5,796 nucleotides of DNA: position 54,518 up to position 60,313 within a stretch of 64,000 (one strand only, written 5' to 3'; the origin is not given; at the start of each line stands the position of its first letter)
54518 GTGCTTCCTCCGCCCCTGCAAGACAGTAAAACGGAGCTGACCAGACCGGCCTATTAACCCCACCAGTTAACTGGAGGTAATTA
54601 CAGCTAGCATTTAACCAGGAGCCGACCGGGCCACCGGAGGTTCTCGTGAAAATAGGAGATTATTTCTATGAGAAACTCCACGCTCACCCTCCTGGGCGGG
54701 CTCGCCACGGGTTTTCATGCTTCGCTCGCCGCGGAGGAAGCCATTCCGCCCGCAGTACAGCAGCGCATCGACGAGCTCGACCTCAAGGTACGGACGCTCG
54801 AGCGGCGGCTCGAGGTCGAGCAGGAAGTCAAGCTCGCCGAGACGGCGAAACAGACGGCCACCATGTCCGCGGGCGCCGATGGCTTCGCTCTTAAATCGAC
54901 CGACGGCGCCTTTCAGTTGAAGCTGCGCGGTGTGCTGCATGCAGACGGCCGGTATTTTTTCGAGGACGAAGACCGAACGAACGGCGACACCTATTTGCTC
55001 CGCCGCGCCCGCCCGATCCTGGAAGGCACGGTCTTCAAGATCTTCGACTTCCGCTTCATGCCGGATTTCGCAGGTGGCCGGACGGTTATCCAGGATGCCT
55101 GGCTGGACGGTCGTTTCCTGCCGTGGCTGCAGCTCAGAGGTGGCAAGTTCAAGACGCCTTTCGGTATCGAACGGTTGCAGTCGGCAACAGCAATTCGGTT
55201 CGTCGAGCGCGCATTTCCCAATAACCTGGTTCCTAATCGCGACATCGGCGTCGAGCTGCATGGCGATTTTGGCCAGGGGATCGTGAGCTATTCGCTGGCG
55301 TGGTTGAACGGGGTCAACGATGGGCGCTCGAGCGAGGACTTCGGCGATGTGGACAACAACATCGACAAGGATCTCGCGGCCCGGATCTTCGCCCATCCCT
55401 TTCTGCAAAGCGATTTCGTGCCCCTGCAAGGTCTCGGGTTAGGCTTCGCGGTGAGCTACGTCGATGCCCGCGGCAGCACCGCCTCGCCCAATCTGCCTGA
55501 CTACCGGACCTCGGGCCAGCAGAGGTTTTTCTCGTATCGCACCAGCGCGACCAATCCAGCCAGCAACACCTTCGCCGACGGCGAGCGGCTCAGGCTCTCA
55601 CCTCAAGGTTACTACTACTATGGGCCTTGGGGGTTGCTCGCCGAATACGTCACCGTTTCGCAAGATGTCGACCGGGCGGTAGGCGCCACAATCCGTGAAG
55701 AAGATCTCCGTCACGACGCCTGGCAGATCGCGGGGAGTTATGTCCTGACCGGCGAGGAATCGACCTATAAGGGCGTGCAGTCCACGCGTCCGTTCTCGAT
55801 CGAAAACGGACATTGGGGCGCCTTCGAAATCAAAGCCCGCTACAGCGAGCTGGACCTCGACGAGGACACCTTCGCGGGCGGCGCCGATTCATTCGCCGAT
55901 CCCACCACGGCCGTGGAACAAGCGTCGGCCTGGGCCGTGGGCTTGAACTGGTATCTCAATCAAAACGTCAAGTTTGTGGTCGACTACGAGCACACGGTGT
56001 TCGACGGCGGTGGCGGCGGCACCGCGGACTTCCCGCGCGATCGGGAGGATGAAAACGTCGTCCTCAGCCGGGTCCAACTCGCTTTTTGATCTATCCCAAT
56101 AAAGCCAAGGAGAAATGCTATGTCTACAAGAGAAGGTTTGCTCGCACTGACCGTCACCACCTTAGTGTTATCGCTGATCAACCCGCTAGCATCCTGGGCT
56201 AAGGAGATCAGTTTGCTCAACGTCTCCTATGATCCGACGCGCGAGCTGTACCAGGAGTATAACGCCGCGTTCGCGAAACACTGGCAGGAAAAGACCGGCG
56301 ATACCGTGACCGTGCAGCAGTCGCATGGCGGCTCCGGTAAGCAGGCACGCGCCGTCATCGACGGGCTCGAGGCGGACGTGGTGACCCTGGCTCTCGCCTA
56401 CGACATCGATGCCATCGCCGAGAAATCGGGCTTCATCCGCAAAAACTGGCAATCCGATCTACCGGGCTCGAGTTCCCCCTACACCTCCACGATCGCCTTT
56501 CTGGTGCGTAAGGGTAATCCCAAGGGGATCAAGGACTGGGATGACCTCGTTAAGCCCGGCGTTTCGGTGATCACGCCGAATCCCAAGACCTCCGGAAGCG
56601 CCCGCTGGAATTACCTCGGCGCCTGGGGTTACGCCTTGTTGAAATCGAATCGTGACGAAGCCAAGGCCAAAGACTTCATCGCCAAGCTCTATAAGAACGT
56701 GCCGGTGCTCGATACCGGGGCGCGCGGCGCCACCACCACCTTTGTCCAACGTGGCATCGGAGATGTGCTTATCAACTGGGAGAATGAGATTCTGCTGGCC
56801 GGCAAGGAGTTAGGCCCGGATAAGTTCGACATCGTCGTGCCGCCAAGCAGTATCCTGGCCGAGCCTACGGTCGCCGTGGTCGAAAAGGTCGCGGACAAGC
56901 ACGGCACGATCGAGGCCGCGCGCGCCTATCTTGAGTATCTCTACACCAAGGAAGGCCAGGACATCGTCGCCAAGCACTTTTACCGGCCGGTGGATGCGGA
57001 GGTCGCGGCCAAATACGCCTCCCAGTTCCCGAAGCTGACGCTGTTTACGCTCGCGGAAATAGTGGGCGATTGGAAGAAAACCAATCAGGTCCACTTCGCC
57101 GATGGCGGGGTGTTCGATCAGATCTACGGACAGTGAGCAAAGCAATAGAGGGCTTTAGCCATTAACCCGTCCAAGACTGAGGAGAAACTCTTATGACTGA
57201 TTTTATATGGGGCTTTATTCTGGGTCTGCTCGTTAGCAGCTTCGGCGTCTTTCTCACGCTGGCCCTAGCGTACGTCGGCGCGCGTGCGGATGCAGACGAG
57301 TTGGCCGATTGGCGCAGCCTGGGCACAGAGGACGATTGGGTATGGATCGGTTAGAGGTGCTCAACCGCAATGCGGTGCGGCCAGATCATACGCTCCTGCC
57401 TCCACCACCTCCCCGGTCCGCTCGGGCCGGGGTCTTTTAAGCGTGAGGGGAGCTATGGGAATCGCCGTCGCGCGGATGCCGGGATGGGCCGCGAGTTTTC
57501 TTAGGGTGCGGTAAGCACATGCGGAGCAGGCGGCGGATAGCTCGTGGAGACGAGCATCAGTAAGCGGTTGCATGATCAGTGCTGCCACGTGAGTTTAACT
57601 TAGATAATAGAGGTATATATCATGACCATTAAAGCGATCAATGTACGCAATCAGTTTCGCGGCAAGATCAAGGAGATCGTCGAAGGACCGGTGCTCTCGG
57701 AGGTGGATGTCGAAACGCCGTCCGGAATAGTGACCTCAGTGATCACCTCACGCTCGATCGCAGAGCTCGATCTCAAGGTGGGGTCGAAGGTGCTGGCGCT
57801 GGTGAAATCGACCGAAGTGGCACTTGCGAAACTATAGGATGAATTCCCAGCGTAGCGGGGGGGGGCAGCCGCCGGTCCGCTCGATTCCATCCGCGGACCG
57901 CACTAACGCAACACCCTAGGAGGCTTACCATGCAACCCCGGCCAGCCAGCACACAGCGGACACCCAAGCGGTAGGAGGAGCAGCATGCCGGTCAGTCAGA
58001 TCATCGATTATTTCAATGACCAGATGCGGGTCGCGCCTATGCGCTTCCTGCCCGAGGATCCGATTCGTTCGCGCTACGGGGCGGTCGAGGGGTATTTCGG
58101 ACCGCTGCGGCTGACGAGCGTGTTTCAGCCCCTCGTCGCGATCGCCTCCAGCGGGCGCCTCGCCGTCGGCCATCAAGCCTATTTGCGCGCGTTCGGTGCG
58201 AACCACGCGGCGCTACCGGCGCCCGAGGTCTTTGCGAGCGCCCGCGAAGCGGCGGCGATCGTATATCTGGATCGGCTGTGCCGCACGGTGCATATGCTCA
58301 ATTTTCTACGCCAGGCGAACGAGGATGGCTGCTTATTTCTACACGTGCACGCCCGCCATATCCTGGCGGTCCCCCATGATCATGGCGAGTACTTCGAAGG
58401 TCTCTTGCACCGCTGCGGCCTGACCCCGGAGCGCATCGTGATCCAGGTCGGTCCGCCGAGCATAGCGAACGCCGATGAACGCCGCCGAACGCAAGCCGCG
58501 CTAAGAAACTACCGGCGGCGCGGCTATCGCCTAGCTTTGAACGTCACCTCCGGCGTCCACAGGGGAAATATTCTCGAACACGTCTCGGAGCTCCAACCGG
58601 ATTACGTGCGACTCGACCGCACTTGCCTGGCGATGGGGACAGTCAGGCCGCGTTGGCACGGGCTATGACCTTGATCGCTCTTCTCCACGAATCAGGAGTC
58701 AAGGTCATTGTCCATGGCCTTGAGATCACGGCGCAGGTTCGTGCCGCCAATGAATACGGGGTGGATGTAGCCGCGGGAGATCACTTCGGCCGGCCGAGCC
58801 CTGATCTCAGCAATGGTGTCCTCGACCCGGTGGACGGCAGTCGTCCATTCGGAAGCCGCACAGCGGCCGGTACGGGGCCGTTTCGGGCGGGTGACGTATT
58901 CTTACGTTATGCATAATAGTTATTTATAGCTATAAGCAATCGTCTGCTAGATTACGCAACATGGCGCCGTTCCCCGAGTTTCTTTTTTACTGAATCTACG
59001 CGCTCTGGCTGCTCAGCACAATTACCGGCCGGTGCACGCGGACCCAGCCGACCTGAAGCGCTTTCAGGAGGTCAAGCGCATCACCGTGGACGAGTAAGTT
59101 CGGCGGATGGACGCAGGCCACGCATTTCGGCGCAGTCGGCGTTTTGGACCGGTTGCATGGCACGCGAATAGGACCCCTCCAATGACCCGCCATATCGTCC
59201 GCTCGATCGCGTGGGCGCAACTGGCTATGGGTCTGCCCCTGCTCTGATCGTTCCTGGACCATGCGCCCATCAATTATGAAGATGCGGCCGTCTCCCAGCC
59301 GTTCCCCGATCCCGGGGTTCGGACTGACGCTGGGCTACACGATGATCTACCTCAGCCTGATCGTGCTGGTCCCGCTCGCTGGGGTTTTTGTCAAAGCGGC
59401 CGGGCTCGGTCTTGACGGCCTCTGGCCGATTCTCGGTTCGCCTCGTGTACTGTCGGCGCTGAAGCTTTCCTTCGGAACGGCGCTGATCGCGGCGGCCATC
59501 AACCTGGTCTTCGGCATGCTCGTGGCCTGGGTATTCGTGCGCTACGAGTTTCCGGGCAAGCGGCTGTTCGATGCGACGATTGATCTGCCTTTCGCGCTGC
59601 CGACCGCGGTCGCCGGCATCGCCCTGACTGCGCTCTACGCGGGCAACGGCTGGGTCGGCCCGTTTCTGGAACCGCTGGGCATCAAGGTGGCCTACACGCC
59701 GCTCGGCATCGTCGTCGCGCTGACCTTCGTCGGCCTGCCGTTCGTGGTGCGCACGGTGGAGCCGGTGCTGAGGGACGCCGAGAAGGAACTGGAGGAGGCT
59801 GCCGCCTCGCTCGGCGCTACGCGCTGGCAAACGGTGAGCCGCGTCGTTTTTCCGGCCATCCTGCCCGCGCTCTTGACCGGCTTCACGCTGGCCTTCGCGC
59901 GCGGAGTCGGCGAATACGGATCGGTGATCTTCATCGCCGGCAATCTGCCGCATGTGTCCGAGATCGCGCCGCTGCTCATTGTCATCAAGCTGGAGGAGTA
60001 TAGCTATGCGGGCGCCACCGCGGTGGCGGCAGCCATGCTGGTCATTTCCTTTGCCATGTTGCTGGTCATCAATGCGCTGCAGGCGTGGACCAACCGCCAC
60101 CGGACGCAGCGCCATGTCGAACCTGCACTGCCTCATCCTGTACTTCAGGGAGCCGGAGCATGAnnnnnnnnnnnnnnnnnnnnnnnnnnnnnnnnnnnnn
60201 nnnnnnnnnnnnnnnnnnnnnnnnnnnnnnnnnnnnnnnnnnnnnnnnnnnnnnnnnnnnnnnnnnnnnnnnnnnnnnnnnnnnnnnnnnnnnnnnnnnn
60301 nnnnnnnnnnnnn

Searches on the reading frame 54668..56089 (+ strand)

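Call 86: search_protein_families(library=pfam, proteins=[window:54668-56089:+], max_evalue=1e-8)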
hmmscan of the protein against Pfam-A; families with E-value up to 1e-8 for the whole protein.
window:54668-56089:+ (473 aa): 1 family
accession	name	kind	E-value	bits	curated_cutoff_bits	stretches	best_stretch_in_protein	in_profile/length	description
PF07396.17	Porin_O_P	-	9.2e-34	117.7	20.9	1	86-442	3-343/370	Phosphate-selective porin O and P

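Call 87: search_protein_families(library=ncbifam, proteins=[window:54668-56089:+], max_evalue=1e-10)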
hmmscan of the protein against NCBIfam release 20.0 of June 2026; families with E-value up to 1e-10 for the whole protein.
window:54668-56089:+ (473 aa): 0 families

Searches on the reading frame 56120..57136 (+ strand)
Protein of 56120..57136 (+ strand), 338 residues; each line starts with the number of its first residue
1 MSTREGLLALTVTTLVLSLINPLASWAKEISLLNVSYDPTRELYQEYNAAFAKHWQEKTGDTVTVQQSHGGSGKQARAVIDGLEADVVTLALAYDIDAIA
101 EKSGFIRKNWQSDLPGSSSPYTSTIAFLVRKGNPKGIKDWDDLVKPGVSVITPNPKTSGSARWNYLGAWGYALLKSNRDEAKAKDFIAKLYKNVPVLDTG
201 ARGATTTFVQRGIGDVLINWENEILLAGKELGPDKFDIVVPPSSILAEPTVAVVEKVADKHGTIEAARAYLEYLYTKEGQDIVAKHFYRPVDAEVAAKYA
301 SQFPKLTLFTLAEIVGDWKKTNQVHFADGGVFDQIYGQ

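Call 86: search_protein_families(library=pfam, proteins=[window:56120-57136:+], max_evalue=1e-8)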
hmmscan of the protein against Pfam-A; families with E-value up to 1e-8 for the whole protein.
window:56120-57136:+ (338 aa): 4 families
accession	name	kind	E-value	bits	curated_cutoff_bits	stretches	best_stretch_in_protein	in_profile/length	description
PF13531.11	SBP_bac_11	-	3e-42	145.4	25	1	43-289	12-227/227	Bacterial extracellular solute-binding protein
PF01547.30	SBP_bac_1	-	3.7e-18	67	26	1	41-280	5-306/307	Bacterial extracellular solute-binding protein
PF13416.11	SBP_bac_8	-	4.5e-10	40.2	27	1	45-297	22-267/279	Bacterial extracellular solute-binding protein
PF13343.11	SBP_bac_6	-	2e-09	37.7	24.6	1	138-298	81-223/245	Bacterial extracellular solute-binding protein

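Call 87: search_protein_families(library=ncbifam, proteins=[window:56120-57136:+], max_evalue=1e-10)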
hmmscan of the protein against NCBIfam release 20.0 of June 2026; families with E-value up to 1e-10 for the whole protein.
window:56120-57136:+ (338 aa): 3 families
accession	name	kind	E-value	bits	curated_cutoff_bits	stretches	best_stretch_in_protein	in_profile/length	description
NF008022.0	PRK10752.1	subfamily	3e-160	533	288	1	20-336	12-327/329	sulfate ABC transporter substrate-binding protein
TIGR00971.1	3a0106s03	subfamily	1e-147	491.5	155.5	1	26-335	7-315/315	sulfate ABC transporter substrate-binding protein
NF008106.0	PRK10852.1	subfamily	2.5e-107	358.8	308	1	12-335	10-332/338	thiosulfate ABC transporter substrate-binding protein CysP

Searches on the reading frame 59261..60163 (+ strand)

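Call 87: search_protein_families(library=ncbifam, proteins=[window:59261-60163:+], max_evalue=1e-10)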
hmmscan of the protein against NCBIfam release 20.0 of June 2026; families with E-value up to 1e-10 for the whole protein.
window:59261-60163:+ (300 aa): 27 families (the best 25 are shown)
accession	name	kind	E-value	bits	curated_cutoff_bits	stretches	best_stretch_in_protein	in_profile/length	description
TIGR02139.1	permease_CysT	equivalog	1.4e-124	414.9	246.1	1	17-279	2-264/265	sulfate ABC transporter permease subunit CysT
TIGR00969.1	3a0106s02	subfamily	4.6e-94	314.9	240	1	17-275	13-271/272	sulfate ABC transporter permease subunit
NF008208.0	PRK10971.1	equivalog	2.3e-89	299.5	415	1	13-279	6-272/277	sulfate/thiosulfate ABC transporter permease CysT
TIGR02140.1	permease_CysW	equivalog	5.2e-58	196.6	329.1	1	26-274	8-256/261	sulfate ABC transporter permease subunit CysW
TIGR01581.1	Mo_ABC_porter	hypoth_equivalog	2.3e-49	167.9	210.3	1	53-269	9-225/225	ABC transporter permease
NF008620.0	PRK11602.1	equivalog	2.1e-48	165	442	1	26-283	25-282/291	sulfate/thiosulfate ABC transporter permease CysW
TIGR02141.1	modB_ABC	equivalog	5.7e-46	156.8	182.6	1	69-274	2-206/208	molybdate ABC transporter permease subunit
NF040839.1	tungstate_WtpB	equivalog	2.7e-41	141.9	340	1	29-274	11-248/251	tungstate ABC transporter permease WtpB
NF006939.0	PRK09421.1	equivalog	1.4e-38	132.5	262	1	61-283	6-226/230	molybdate ABC transporter permease subunit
NF011624.0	PRK15050.1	equivalog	1.4e-27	96.6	247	1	28-278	32-290/297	2-aminoethylphosphonate ABC transporter permease subunit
TIGR03226.1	PhnU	equivalog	2.9e-22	79.5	283.45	1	28-268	50-298/311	2-aminoethylphosphonate ABC transporter permease subunit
NF038017.1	ABC_perm1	subfamily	1.3e-20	74.1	100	1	67-256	2-180/184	ABC transporter permease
TIGR03262.1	PhnU2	equivalog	2.3e-20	72.7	593.25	0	165-281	427-536/546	putative 2-aminoethylphosphonate ABC transporter permease subunit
NF007047.0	PRK09500.1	equivalog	1.9e-19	70.3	326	1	23-273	12-251/257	spermidine/putrescine ABC transporter permease PotC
TIGR00974.1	3a0107s02c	equivalog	4.5e-17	62.1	193.45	1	71-279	60-268/272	phosphate ABC transporter permease PstA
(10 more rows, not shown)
